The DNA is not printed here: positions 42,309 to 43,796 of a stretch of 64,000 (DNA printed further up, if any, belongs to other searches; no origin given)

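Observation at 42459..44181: ECF sigma factor paired with an anti-sigma-like membrane protein that ends in a T9SS type-B C-terminal sorting domain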

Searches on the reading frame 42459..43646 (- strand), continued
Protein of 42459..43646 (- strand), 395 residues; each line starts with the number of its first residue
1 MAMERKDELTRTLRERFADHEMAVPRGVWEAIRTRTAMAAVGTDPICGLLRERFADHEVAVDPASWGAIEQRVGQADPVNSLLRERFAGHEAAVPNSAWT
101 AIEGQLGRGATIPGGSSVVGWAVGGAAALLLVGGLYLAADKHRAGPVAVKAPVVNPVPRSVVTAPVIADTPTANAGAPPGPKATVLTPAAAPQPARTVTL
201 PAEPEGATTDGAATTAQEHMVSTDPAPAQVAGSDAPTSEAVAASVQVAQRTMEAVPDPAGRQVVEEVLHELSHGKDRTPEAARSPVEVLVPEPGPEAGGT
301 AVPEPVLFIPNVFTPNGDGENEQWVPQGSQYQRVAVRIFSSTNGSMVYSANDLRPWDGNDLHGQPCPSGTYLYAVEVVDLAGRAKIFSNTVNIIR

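Call 64: search_protein_families(library=ncbifam, proteins=[L045:4573-5118:+], max_evalue=1e-20)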
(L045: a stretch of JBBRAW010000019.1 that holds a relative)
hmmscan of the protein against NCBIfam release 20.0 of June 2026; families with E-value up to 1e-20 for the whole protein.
L045:4573-5118:+ (182 aa): 14 families
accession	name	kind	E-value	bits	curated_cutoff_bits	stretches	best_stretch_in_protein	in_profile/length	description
NF008888.0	PRK11922.1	equivalog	4e-29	101.9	204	1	2-173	15-200/231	RNA polymerase sigma factor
TIGR02937.1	sigma70-ECF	superfamily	1.6e-28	99.4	42.9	1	18-167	2-163/165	sigma-70 family RNA polymerase sigma factor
NF007225.0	PRK09643.1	equivalog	6.9e-27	94.5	190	1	2-177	12-190/204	RNA polymerase sigma factor SigM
TIGR02985.1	Sig70_bacteroi1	subfamily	8.2e-27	94.4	126.4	1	20-168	4-161/162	RNA polymerase sigma-70 factor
NF058625.1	sigma_PG0214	equivalog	2.2e-26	92.6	130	1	22-174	9-166/170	GFO_1088 family ECF-type sigma factor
TIGR02950.1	SigM_subfam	subfamily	5e-22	78.4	147.95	1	21-169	4-158/159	RNA polymerase sigma factor, SigM family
TIGR02983.1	SigE-fam_strep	subfamily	5.3e-22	78.4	141.55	1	20-169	9-158/162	SigE family RNA polymerase sigma factor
NF007215.0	PRK09637.1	equivalog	5.6e-22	78.6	212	1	20-168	4-153/181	RNA polymerase sigma factor SigZ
NF009171.0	PRK12518.1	equivalog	8.2e-22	77.9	208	1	2-169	12-184/191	RNA polymerase sigma factor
NF006930.0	PRK09415.1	subfamily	1.3e-21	77.2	198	1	20-169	19-175/179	RNA polymerase factor sigma C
NF009166.1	PRK12513.1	equivalog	1.7e-21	76.8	206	1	3-167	8-184/193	RNA polymerase sigma factor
NF007229.0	PRK09647.1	equivalog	6e-21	74.8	265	0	21-179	48-212/220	RNA polymerase sigma factor SigE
TIGR02959.1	SigZ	equivalog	6.3e-21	74.9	168.65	1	36-169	14-148/170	RNA polymerase sigma factor SigZ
NF009174.0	PRK12522.1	equivalog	6.5e-21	75.1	217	0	20-171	6-169/175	RNA polymerase sigma factor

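Call 72: search_protein_families(library=pfam, proteins=[L011:7062-9947:+, L011:10042-10995:+, L016:7971-9641:+, L023:5497-8121:+, L023:8223-9176:+, L045:6297-9578:+, L045:9802-10758:+, L073:6370-9912:+, L073:10049-11407:+, L010:10134-12302:+], max_evalue=0.001)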
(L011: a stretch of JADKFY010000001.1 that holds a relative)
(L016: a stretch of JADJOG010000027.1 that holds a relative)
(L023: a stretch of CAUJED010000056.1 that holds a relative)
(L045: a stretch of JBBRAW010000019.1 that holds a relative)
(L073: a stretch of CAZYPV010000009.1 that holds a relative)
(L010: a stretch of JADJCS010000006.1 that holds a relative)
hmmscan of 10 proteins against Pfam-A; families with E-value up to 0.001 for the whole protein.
L011:7062-9947:+ (961 aa): 4 families
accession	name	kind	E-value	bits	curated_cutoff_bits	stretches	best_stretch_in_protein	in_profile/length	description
PF06119.19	NIDO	-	1.4e-20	74.5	25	2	166-216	1-51/186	Nidogen-like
PF13585.12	CHU_C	-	5.3e-20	71.8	27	1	882-959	2-86/86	CHU_C Type IX secretion signal domain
PF18911.6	PKD_4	-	2.5e-09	37.5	27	1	800-875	15-83/85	PKD domain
PF00801.26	PKD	-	4.6e-05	23.8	23.5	1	802-870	10-75/80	PKD domain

L011:10042-10995:+ (317 aa): 1 family
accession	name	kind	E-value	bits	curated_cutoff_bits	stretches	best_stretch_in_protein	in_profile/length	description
PF02219.23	MTHFR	-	2.5e-66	224.4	24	1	5-315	4-285/287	Methylenetetrahydrofolate reductase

L016:7971-9641:+ (556 aa): 3 families
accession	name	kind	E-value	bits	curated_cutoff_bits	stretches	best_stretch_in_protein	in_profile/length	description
PF18911.6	PKD_4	-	1.6e-16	60.5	27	1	162-230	13-81/85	PKD domain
PF01483.27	P_proprotein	-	8.4e-10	39.1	21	1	316-433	8-86/86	Proprotein convertase P-domain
PF00801.26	PKD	-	1.8e-09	37.9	23.5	1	167-228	15-75/80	PKD domain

L023:5497-8121:+ (874 aa): 7 families
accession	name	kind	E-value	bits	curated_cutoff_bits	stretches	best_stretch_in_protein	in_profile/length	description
PF18911.6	PKD_4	-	1e-29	102.8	27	2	202-271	14-81/85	PKD domain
PF13585.12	CHU_C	-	2.1e-23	82.7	27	1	795-872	2-86/86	CHU_C Type IX secretion signal domain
PF00801.26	PKD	-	1.6e-21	76.5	23.5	2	205-269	14-75/80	PKD domain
PF01483.27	P_proprotein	-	1.5e-07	31.9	21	0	358-388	8-38/86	Proprotein convertase P-domain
PF22352.2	K319L-like_PKD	-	1.3e-05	25.6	27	1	206-274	12-83/84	K319L-like, PKD domain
PF19408.5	PKD_6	-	5.6e-05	23.9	25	1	569-621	5-59/82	PKD-like domain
PF08329.16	ChitinaseA_N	-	0.0001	22.4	21.2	0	748-782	66-100/133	Chitinase A, N-terminal domain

L023:8223-9176:+ (317 aa): 1 family
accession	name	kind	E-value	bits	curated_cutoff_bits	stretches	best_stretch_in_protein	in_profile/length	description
PF02219.23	MTHFR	-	1.8e-64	218.3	24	1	6-313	5-283/287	Methylenetetrahydrofolate reductase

L045:6297-9578:+ (1093 aa): 2 families
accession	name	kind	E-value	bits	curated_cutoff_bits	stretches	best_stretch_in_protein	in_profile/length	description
PF13585.12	CHU_C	-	4.9e-27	94.3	27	1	1007-1091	2-86/86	CHU_C Type IX secretion signal domain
PF06832.18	BiPBP_C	-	0.00011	22.4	26.8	0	715-755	35-78/90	Penicillin-Binding Protein C-terminus Family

L045:9802-10758:+ (318 aa): 1 family
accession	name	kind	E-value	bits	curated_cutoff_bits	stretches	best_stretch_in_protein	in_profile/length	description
PF02219.23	MTHFR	-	3.8e-65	220.5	24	1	8-316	7-285/287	Methylenetetrahydrofolate reductase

L073:6370-9912:+ (1180 aa): 2 families
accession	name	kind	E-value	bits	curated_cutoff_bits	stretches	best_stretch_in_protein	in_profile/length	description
PF13585.12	CHU_C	-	6.3e-20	71.5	27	1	1099-1175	1-83/86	CHU_C Type IX secretion signal domain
PF06119.19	NIDO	-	1.9e-08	35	25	1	155-205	1-51/186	Nidogen-like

L073:10049-11407:+ (452 aa): 11 families
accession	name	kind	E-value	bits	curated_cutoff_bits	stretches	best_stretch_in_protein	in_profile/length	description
PF06745.19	ATPase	-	3.3e-12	46.7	26.6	1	75-138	6-72/231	KaiC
PF13481.12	AAA_25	-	2.4e-11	44.1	27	1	80-217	25-194/195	AAA domain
PF13541.12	ChlI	-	8.2e-10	39.1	27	1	338-424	34-120/121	Subunit ChlI of Mg-chelatase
PF18073.7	Zn_ribbon_LapB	-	1.5e-09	37.8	25.7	1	8-34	1-27/28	Rubredoxin metal binding domain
PF05362.19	Lon_C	-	4.2e-08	33.4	21.1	1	355-450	102-202/205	Lon protease (S16) C-terminal proteolytic domain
PF00004.35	AAA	-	2.7e-06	28.3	21.2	1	91-213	1-108/131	ATPase family associated with various cellular activities (AAA)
PF03796.21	DnaB_C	-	3.2e-06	27.2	27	1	75-133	7-67/255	DnaB-like helicase C terminal domain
PF13401.12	AAA_22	-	0.00018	22.3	27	1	90-212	7-123/130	AAA domain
PF13173.12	AAA_14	-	0.00043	20.7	27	1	97-164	11-74/129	AAA domain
PF25199.1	nSTAND_NTPase5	-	0.0005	20.4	34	0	62-161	14-115/145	Novel STAND NTPase 5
PF13479.12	AAA_24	-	0.00052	20.4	27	0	94-180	8-82/195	AAA domain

L010:10134-12302:+ (722 aa): 4 families
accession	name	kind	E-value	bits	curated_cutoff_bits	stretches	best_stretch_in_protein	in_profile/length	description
PF13585.12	CHU_C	-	3.2e-21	75.7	27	1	642-719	1-85/86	CHU_C Type IX secretion signal domain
PF06119.19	NIDO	-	3.4e-17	63.5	25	2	113-158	3-46/186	Nidogen-like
PF18911.6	PKD_4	-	2.8e-11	43.7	27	1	556-637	3-85/85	PKD domain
PF00801.26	PKD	-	0.00027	21.3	23.5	1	564-630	5-74/80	PKD domain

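Call 86: fold_search(model_id=the predicted structure, library=pdb)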
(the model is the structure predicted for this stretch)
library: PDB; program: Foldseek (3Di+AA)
matches with E <= 10: 1486; with E <= 0.001: 9
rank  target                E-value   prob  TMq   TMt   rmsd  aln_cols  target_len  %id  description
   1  5xyr                  6.9e-05  1.00  0.20  0.06   3.2        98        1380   19  Crystal structure of a serine protease from Streptococcus species (released 2018-08-08)
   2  7edd                  8.7e-05  1.00  0.20  0.06   3.2        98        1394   19  Crystal structure of a serine protease from Streptococcus pyogenes (released 2021-05-12)
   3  2xwx_A                1.8e-04  1.00  0.18  0.18   5.7       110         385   10  Vibrio cholerae colonization factor GbpA crystal structure (released 2011-11-16)
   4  5xxz_B                3.0e-04  1.00  0.19  0.06   3.4        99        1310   18  Crystal structure of a serine protease from Streptococcus species (released 2018-08-08)
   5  5xxz_A                3.0e-04  1.00  0.18  0.06   5.9       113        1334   16  Crystal structure of a serine protease from Streptococcus species (released 2018-08-08)
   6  5xya                  4.2e-04  1.00  0.20  0.06   3.0        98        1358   19  Crystal structure of a serine protease from Streptococcus species (released 2018-08-08)
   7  3eif                  4.8e-04  1.00  0.18  0.08   5.0       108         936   22  1.9 angstrom crystal structure of the active form of the C5a peptidase from Streptococcus pyogenes (ScpA) (released 2009-02-24)
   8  7bj3                  5.7e-04  1.00  0.18  0.08   3.8       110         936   18  ScpA from Streptococcus pyogenes, S512A active site mutant (released 2021-05-12)
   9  7yzx_A                6.8e-04  1.00  0.18  0.08   4.0       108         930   20  ScpA from Streptococcus pyogenes, D783A mutant. (released 2022-08-31)
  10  1xf1_A                1.1e-03  1.00  0.18  0.08   4.7       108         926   22  Structure of C5a peptidase- a key virulence factor from Streptococcus (released 2005-11-22)
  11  6vjb                  1.1e-03  1.00  0.19  0.06   3.1       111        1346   14  Crystal structure of a catalytically inactive CXC Chemokine-degrading protease SpyCEP from Streptococcus pyogenes (released 2020-04-15)
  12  8bty_A                1.2e-03  1.00  0.17  0.08   5.0       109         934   21  Structure of the active form of ScpB, the C5a-peptidase from Streptococcus agalactiae. (released 2023-11-15)
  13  5icu                  1.3e-03  1.00  0.15  0.52   3.0        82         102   13  The crystal structure of CopC from Methylosinus trichosporium OB3b (released 2016-04-06)
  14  2y72_A                1.3e-03  1.00  0.15  0.49   5.4        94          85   15  Crystal structure of the PKD Domain of Collagenase G from Clostridium Histolyticum at 1.18 Angstrom Resolution. (released 2011-09-28)
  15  2pnd                  1.4e-03  1.00  0.15  0.40   7.4       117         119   10  Structure or murine CRIg (released 2007-05-01)
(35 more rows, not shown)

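Call 87: search_solved_structures(query=window:42459-43646:-, max_evalue=1)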
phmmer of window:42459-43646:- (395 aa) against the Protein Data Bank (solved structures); distinct sequences matched with E-value up to 1: 0.

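Call 89: find_encoding_contigs(protein=P0001, flank=1000, max_places=3)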
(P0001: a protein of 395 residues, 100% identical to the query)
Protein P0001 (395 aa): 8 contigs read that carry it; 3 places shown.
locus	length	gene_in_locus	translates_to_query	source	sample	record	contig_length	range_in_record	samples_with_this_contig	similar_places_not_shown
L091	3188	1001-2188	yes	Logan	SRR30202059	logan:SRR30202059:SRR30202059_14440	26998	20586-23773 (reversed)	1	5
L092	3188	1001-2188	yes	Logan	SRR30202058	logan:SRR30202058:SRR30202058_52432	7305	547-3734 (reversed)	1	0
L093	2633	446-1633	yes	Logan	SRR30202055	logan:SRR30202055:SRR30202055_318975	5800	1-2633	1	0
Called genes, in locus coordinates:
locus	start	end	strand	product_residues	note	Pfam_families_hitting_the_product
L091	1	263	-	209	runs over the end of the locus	PF00578:AhpC-TSA (weak), PF08534:Redoxin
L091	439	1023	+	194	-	PF07638:Sigma70_ECF, PF04542:Sigma70_r2, PF08281:Sigma70_r4_2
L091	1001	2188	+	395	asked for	PF13585:CHU_C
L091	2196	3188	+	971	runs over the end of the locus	PF06119:NIDO, PF00801:PKD (weak), PF18911:PKD_4, PF13585:CHU_C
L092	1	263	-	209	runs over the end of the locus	PF00578:AhpC-TSA (weak), PF08534:Redoxin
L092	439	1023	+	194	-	PF07638:Sigma70_ECF, PF04542:Sigma70_r2, PF08281:Sigma70_r4_2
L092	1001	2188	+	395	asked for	PF13585:CHU_C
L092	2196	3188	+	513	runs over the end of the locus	?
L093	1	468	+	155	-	?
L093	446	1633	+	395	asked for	PF13585:CHU_C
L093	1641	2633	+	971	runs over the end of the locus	PF06119:NIDO, PF00801:PKD (weak), PF18911:PKD_4, PF13585:CHU_C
